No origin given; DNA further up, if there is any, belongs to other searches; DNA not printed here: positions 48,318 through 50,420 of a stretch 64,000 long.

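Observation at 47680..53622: Compact helicase-DUF1998-PLD (DrmA-DrmB-DrmC-like) defence operon with no methyltransferase in reach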

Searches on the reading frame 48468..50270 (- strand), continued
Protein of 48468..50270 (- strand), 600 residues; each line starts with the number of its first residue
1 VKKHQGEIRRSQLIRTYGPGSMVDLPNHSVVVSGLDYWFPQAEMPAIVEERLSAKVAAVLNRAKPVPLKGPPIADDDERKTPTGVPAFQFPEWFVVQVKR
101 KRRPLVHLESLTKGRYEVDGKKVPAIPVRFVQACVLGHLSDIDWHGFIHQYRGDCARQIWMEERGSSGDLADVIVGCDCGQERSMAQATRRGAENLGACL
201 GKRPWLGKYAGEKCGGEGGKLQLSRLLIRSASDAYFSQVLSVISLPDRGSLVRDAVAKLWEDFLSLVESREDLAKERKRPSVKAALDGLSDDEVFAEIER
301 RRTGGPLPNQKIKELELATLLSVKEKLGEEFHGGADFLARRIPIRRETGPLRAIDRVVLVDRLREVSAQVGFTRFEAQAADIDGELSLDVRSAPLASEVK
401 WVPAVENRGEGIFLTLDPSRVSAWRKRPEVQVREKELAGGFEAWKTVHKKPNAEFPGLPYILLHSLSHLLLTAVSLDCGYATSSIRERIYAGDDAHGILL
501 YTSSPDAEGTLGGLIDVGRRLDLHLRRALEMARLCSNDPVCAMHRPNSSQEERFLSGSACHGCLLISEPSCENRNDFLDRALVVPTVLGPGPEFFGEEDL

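Call 31: search_protein_families(library=pfam, proteins=[L041:340-4674:+, L011:2-2683:+, L046:2256-4304:+, L074:4458-6560:+, L037:8878-13959:+], max_evalue=0.00001)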
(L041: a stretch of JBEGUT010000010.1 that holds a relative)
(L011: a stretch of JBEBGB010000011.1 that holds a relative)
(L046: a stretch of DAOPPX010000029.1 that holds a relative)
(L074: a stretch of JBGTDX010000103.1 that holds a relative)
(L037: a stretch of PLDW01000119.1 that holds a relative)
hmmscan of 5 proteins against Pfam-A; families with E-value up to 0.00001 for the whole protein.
L041:340-4674:+ (1444 aa): 5 families
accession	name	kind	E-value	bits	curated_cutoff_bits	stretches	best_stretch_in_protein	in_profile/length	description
PF07669.17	Eco57I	-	2.1e-21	77.2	25.3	1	686-952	2-139/171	Eco57I restriction-modification methylase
PF20473.4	MmeI_Mtase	-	3.9e-16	59.4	27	1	888-991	139-246/259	MmeI, DNA-methyltransferase domain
PF20466.3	MmeI_TRD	-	1.5e-14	54.3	27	1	1024-1240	2-205/207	MmeI, target recognition domain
PF20464.3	MmeI_N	-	1.4e-06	29.2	27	1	136-261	83-180/181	MmeI, N-terminal domain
PF02384.22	N6_Mtase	-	4.9e-06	26.5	20.4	0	631-713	49-106/311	N-6 DNA Methylase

L011:2-2683:+ (893 aa): 1 family
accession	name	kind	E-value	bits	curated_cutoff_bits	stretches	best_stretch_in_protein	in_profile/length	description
PF00271.37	Helicase_C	-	1.2e-15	58.2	23.5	1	335-451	4-108/110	Helicase conserved C-terminal domain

L046:2256-4304:+ (682 aa): 0 families

L074:4458-6560:+ (700 aa): 2 families
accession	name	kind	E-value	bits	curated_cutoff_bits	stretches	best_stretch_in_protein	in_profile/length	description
PF03235.19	GmrSD_N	-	5e-35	121.9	33.2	1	110-348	2-199/199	GmrSD restriction endonuclease, N-terminal domain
PF07510.16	GmrSD_C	-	4.8e-28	98.2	23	1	545-689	1-137/138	GmrSD restriction endonucleases, C-terminal domain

L037:8878-13959:+ (1693 aa): 4 families
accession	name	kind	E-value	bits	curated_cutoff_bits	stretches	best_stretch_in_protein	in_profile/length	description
PF00176.29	SNF2-rel_dom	-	9.2e-26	91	24.9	1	98-334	20-256/290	SNF2-related domain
PF00271.37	Helicase_C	-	3.2e-17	63.2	23.5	1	398-503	6-109/110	Helicase conserved C-terminal domain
PF00270.35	DEAD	-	6.5e-11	42.7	26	1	100-239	19-163/167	DEAD/DEAH box helicase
PF04851.21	ResIII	-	9.1e-09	35.9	22.5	1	100-237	28-163/164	Type III restriction enzyme, res subunit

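Call 32: find_encoding_contigs(protein=P0015, flank=10000, max_places=3)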
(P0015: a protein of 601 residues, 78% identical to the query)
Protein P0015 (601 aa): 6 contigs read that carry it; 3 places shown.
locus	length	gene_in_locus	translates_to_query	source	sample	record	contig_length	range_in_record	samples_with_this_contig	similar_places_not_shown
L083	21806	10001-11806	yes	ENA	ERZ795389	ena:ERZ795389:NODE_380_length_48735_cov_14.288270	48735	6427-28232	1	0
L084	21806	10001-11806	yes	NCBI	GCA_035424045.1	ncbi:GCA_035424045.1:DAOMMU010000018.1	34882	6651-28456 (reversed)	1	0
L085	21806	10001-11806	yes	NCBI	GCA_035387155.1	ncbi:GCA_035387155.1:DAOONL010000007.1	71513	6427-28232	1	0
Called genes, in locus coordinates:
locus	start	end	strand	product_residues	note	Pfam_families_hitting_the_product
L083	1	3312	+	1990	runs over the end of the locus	-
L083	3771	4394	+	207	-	-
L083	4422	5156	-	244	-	-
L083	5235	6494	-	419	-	-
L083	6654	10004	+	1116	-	PF00271:Helicase_C (weak)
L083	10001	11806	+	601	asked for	PF09369:MZB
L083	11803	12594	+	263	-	PF13091:PLDc_2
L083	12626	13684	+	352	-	PF02424:ApbE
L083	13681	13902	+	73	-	PF14086:DUF4266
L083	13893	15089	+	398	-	PF12094:DUF3570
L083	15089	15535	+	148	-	PF00578:AhpC-TSA, PF08534:Redoxin, PF00085:Thioredoxin (weak), PF13905:Thioredoxin_8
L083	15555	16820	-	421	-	PF01590:GAF, PF13185:GAF_2, PF13492:GAF_3, PF07228:SpoIIE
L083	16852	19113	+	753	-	PF13549:ATP-grasp_5, PF02629:CoA_binding (weak), PF13380:CoA_binding_2, PF13607:Succ_CoA_lig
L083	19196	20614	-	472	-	PF03951:Gln-synt_N, PF00120:Gln-synt_C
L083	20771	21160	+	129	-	PF02566:OsmC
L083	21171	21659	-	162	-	PF00710:Asparaginase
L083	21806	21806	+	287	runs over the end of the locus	-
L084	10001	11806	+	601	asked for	PF09369:MZB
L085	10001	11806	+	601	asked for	PF09369:MZB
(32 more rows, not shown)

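Call 33: find_encoding_contigs(protein=P0016, flank=10000, max_places=2)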
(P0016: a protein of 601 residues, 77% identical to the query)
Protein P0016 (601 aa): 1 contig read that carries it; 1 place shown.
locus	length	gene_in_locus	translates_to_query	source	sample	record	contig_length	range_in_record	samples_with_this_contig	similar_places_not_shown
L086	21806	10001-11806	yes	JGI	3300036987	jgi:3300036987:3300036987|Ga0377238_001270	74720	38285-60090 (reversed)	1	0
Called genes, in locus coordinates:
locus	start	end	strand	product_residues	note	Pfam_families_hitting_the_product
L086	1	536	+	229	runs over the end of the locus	-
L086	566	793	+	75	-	-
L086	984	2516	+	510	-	-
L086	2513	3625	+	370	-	-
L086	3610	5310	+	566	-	-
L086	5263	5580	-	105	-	-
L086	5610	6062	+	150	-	PF10117:McrBC (weak)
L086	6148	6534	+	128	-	-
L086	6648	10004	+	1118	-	PF00271:Helicase_C (weak)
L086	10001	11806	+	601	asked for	PF09369:MZB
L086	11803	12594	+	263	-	PF13091:PLDc_2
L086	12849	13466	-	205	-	-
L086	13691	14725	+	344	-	PF08450:SGL (faint), PF01436:NHL (faint), PF13449:Phytase-like (faint), PF25021:TEN_NHL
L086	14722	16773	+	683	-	PF08450:SGL (faint), PF13449:Phytase-like (faint), PF01436:NHL, PF25021:TEN_NHL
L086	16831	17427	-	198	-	PF22564:HAAS, PF06271:RDD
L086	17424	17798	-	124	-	PF03551:PadR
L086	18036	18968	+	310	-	PF20329:DUF6624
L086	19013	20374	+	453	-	-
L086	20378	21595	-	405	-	PF00817:IMS, PF11798:IMS_HHH, PF10391:DNA_pol_lambd_f (weak), PF14520:HHH_5 (weak), PF11799:IMS_C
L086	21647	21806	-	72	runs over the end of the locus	-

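Call 34: find_encoding_contigs(protein=P0019, flank=10000, max_places=2)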
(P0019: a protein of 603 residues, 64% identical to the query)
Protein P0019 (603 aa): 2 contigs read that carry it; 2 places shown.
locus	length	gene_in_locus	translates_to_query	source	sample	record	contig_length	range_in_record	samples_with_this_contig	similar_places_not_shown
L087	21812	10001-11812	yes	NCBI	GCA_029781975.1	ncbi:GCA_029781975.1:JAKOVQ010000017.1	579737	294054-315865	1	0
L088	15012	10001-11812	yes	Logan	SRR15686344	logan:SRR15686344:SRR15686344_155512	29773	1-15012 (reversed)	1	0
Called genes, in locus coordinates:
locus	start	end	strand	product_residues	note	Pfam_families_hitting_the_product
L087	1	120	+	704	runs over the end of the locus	PF01935:DUF87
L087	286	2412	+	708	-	PF00004:AAA (faint), PF28530:DUF8426, PF07728:AAA_5, PF28529:McrB_lid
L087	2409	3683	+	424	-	PF10117:McrBC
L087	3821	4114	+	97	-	PF01909:NTP_transf_2, PF18765:Polbeta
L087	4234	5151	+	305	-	-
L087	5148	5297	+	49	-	-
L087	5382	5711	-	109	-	-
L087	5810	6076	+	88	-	PF04014:MazE_antitoxin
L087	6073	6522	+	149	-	PF01850:PIN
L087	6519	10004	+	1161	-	PF00271:Helicase_C (weak)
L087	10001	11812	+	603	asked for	PF09369:MZB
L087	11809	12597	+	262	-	PF13091:PLDc_2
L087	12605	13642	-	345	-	PF13313:DUF4082, PF22544:HYDIN_VesB_CFA65-like_Ig (weak), PF18203:IPTL-CTERM (weak)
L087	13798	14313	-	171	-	PF00881:Nitroreductase, PF14512:TM1586_NiRdase (weak)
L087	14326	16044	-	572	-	PF00999:Na_H_Exchanger, PF02254:TrkA_N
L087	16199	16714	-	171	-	-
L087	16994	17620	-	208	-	PF00440:TetR_N, PF16925:TetR_C_13, PF21993:TetR_C_13_2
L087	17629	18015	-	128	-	-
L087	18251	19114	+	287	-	PF00892:EamA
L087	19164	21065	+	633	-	PF13304:AAA_21 (faint), PF00664:ABC_membrane (weak), PF00005:ABC_tran, PF02463:SMC_N (faint)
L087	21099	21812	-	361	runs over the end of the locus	PF27154:ORF11_beta (faint), PF23607:WZC_N (faint)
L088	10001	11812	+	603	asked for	PF09369:MZB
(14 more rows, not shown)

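Call 51: search_solved_structures(query=window:48471-50270:-, max_evalue=0.001)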
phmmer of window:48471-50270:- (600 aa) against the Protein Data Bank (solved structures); distinct sequences matched with E-value up to 0.001: 1.
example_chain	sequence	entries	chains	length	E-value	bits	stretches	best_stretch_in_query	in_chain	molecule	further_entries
7s9v_B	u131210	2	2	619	9.9e-92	311.3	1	5-588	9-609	DrmB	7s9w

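Call 73: find_encoding_contigs(protein=P0021, flank=10000, max_places=1)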
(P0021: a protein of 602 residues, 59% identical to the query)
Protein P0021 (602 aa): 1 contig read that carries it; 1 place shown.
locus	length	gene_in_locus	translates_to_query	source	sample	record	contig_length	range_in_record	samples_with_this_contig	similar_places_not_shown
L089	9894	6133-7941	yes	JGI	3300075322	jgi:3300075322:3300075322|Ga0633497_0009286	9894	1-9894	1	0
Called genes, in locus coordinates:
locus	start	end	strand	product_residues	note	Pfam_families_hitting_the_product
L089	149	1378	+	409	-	-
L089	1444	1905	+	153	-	-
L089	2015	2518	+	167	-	-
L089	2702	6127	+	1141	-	PF00271:Helicase_C (weak)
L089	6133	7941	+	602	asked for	PF09369:MZB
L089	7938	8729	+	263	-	PF13091:PLDc_2, PF00614:PLDc (weak)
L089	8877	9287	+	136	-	PF20159:YidB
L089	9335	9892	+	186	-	?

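Call 74: find_encoding_contigs(protein=P0037, flank=10000, max_places=1)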
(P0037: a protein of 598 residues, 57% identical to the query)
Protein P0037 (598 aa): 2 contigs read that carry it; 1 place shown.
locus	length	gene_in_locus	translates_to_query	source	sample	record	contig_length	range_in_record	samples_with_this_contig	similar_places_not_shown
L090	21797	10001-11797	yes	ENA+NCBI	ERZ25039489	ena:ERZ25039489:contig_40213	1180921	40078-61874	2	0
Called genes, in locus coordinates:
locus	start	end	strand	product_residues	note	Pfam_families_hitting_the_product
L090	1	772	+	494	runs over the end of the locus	PF20466:MmeI_TRD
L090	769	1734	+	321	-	PF07669:Eco57I, PF20473:MmeI_Mtase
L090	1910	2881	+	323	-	PF13546:DDE_5, PF01609:DDE_Tnp_1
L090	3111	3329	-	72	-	PF01695:IstB_IS21 (weak)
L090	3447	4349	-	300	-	-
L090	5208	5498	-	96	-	PF00196:GerE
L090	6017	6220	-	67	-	-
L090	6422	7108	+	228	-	-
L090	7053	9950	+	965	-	PF00271:Helicase_C (weak)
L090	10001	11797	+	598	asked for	PF09369:MZB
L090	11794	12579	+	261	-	PF13091:PLDc_2, PF00614:PLDc (weak)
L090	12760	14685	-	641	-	-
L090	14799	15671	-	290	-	PF14280:DUF4365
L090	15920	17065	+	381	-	-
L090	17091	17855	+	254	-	-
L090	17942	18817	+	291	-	-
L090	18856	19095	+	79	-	-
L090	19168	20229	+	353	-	PF00589:Phage_integrase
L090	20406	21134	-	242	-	PF13489:Methyltransf_23 (weak), PF13847:Methyltransf_31, PF08241:Methyltransf_11, PF08242:Methyltransf_12, PF13649:Methyltransf_25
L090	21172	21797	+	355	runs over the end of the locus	PF04185:Phosphoesterase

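Call 75: find_encoding_contigs(protein=P0033, flank=10000, max_places=1)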
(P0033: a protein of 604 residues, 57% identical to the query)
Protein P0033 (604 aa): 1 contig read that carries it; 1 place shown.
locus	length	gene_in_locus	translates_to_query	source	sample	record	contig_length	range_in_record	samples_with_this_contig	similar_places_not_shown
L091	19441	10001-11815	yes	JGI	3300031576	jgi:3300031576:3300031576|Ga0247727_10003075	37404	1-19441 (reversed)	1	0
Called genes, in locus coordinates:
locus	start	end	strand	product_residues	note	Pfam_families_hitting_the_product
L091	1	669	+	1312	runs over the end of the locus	PF20464:MmeI_N (weak), PF02384:N6_Mtase (weak), PF20473:MmeI_Mtase (weak), PF07669:Eco57I, PF20473:MmeI_Mtase (weak), PF20466:MmeI_TRD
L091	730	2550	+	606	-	PF11398:DUF2813 (faint), PF13175:AAA_15, PF13304:AAA_21 (weak), PF13175:AAA_15, PF13304:AAA_21 (weak), PF20469:OLD-like_TOPRIM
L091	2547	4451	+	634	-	PF00580:UvrD-helicase, PF13245:AAA_19, PF13604:AAA_30 (faint), PF01443:Viral_helicase1 (faint), PF13361:UvrD_C, PF13538:UvrD_C_2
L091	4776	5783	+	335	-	PF12802:MarR_2 (weak), PF09952:AbiEi_2 (weak)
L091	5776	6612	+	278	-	-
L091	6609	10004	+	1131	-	PF00271:Helicase_C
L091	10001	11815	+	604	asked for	PF09369:MZB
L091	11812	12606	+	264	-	PF13091:PLDc_2, PF00614:PLDc (weak)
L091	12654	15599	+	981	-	PF00580:UvrD-helicase, PF13245:AAA_19, PF13604:AAA_30 (faint), PF13538:UvrD_C_2 (faint), PF13361:UvrD_C, PF12705:PDDEXK_1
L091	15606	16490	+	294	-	PF02826:2-Hacid_dh_C (weak), PF03446:NAD_binding_2, PF03807:F420_oxidored (weak), PF14833:NAD_binding_11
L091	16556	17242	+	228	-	PF01128:IspD, PF12804:NTP_transf_3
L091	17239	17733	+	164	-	PF02542:YgbB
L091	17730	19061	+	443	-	PF08032:SpoU_sub_bind, PF00588:SpoU_methylase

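Call 80: search_protein_families(library=padloc, proteins=[L083:1-3312:+, L083:3771-4394:+, L083:4422-5156:-, L083:5235-6494:-, L086:984-2516:+, L086:2513-3625:+, L086:3610-5310:+, L089:149-1378:+, L087:4234-5151:+, L001:13552-14844:-], max_evalue=0.001)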
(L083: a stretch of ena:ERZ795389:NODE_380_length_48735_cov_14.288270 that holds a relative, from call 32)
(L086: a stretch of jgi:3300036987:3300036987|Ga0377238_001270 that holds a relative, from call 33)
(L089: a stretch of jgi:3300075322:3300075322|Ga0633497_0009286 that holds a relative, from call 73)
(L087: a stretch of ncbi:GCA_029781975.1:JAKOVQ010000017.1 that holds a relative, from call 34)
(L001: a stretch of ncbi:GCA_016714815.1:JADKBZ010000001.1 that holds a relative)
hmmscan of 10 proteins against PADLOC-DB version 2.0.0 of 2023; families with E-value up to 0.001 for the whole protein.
L083:1-3312:+ (1103 aa): 0 families

L083:3771-4394:+ (207 aa): 0 families

L083:4422-5156:- (244 aa): 0 families

L083:5235-6494:- (419 aa): 0 families

L086:984-2516:+ (510 aa): 0 families

L086:2513-3625:+ (370 aa): 0 families

L086:3610-5310:+ (566 aa): 0 families

L089:149-1378:+ (409 aa): 0 families

L087:4234-5151:+ (305 aa): 0 families

L001:13552-14844:- (430 aa): 7 families
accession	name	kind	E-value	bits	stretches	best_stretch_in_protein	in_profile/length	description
PDLC04787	PDC-S01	-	4e-87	290.7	1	30-403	24-388/412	-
PDLC04790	PDC-S01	-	3.1e-33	113.1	1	32-341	26-328/422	-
PDLC04789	PDC-S01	-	1.9e-32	110.8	1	30-317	14-277/375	-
PDLC04791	PDC-S01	-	1.6e-18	64.6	1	38-321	24-289/395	-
PDLC04786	PDC-S01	-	4.9e-10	36.7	1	34-203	21-200/439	-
PDLC04788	PDC-S01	-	1.3e-07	28.9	1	38-318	24-310/448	-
PDLC04792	PDC-S01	-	0.00017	18.3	1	32-174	18-158/452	-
